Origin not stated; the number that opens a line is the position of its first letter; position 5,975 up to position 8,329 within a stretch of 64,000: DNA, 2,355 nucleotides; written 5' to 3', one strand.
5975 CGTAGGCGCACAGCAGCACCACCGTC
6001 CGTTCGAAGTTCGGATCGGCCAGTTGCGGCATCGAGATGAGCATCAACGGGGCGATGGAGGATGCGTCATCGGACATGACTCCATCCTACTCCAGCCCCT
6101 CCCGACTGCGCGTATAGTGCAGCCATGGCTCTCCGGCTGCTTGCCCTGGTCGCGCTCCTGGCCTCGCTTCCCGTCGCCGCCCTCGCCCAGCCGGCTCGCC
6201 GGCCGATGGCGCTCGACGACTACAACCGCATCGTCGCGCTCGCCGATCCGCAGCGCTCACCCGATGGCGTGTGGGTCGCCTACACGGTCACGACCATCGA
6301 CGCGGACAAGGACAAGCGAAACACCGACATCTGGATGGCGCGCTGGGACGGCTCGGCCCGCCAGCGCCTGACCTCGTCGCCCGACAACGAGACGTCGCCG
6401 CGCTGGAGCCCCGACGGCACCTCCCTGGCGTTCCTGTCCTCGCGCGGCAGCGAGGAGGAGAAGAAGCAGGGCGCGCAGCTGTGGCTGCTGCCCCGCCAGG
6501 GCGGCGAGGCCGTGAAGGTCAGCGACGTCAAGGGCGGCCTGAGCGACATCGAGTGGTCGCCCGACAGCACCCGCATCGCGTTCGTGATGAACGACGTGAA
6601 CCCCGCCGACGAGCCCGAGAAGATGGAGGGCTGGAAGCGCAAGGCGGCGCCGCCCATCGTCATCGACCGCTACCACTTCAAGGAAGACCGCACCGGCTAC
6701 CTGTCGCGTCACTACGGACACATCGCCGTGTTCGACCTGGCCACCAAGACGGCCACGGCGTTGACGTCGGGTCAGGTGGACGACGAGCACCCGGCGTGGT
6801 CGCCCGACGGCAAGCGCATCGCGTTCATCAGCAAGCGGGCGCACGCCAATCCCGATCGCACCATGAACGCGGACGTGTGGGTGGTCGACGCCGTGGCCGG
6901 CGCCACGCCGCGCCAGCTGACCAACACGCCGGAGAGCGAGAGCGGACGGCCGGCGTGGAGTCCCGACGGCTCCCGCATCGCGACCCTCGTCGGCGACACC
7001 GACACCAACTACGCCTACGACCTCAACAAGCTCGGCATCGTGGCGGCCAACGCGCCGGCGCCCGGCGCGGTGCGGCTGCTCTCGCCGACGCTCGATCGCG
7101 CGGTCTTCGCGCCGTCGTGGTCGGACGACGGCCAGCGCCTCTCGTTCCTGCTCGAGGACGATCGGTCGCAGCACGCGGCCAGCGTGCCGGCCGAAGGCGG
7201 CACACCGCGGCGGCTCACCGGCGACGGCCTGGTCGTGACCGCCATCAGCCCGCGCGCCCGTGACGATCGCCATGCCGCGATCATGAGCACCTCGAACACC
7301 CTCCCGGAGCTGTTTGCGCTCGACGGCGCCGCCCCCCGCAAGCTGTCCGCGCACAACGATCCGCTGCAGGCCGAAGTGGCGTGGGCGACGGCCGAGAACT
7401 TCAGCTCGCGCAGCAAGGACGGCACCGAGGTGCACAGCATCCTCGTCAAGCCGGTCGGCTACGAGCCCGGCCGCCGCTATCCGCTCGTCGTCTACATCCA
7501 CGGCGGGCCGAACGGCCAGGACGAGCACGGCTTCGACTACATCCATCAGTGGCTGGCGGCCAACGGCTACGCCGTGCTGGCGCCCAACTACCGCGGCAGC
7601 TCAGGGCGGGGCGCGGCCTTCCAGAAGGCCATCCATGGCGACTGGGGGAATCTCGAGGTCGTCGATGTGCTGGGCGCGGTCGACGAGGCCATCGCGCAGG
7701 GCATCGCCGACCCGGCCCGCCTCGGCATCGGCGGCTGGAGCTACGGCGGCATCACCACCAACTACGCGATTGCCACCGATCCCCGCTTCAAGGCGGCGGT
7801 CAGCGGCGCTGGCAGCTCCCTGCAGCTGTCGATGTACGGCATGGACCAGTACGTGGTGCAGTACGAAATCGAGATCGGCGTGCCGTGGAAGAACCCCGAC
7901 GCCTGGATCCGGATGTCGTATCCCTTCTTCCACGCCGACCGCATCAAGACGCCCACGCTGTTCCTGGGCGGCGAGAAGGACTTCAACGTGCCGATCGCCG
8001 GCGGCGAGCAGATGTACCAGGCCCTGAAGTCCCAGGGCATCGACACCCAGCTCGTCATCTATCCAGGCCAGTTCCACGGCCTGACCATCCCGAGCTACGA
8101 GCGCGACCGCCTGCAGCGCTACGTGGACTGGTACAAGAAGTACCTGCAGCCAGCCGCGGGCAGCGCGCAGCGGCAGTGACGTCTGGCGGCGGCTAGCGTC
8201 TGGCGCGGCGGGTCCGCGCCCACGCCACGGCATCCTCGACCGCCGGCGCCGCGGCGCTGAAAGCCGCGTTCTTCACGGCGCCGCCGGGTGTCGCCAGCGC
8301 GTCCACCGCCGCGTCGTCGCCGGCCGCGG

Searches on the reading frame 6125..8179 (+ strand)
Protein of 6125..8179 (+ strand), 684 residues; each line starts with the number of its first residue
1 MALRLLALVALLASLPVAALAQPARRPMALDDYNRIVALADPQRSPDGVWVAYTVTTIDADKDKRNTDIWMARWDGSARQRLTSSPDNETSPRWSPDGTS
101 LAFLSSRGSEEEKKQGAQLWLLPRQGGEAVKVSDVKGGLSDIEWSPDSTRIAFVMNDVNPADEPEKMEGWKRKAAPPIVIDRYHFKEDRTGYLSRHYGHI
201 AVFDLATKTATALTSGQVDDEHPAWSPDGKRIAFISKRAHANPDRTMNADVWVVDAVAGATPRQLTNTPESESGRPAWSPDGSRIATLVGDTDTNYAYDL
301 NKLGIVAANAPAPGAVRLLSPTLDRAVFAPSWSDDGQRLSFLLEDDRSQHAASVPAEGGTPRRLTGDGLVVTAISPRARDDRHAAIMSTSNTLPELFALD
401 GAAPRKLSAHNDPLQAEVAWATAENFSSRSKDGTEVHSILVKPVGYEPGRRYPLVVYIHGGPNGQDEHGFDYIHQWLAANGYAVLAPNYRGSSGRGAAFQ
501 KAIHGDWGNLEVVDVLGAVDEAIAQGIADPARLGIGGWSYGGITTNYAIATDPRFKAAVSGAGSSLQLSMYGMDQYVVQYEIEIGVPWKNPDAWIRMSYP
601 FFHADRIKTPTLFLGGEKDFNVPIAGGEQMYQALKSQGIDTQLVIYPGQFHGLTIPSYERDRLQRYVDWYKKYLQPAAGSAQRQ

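Call 10: search_protein_families(library=ncbifam, proteins=[window:6125-8179:+])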
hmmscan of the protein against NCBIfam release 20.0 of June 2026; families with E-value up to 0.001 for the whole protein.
window:6125-8179:+ (684 aa): 9 families
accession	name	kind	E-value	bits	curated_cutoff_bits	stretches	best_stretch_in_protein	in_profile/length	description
NF053518.1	DipepPtdsDpp5Prph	equivalog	1.3e-71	242.1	900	1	36-674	11-654/655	dipeptidyl-peptidase Dpp5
NF033523.0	lasso_peptidase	equivalog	7.8e-51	173.6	400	4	405-675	359-638/638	Atxe2 family lasso peptide isopeptidase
TIGR02800.1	propeller_TolB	equivalog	3.5e-31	108.6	343.15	3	42-156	240-342/418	Tol-Pal system beta propeller repeat protein TolB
NF002183.0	PRK01029.1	equivalog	6.1e-15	55.2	405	1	227-341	240-343/429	Tol-Pal system protein TolB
NF050058.1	e_dPHAscl_type1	hypoth_equivalog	2.2e-09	37.2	150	1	442-633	14-203/276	extracellular catalytic domain type 1 short-chain-length polyhydroxyalkanoate depolymerase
NF041440.1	hydrolase_YghX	exception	1.9e-06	27.2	460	0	425-561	70-206/292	YghX family hydrolase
NF050057.1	e_dPHAmcl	equivalog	5.3e-06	25.9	270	1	609-657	192-240/252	extracellular medium-chain-length polyhydroxyalkanoate depolymerase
NF007857.0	PRK10566.1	equivalog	2.5e-05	24.2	201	1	442-645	18-223/249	esterase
NF047920.1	lactonase_UilS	equivalog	0.00016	21.5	400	0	450-560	22-127/285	UilS family quorum-quenching N-acyl-homoserine lactonase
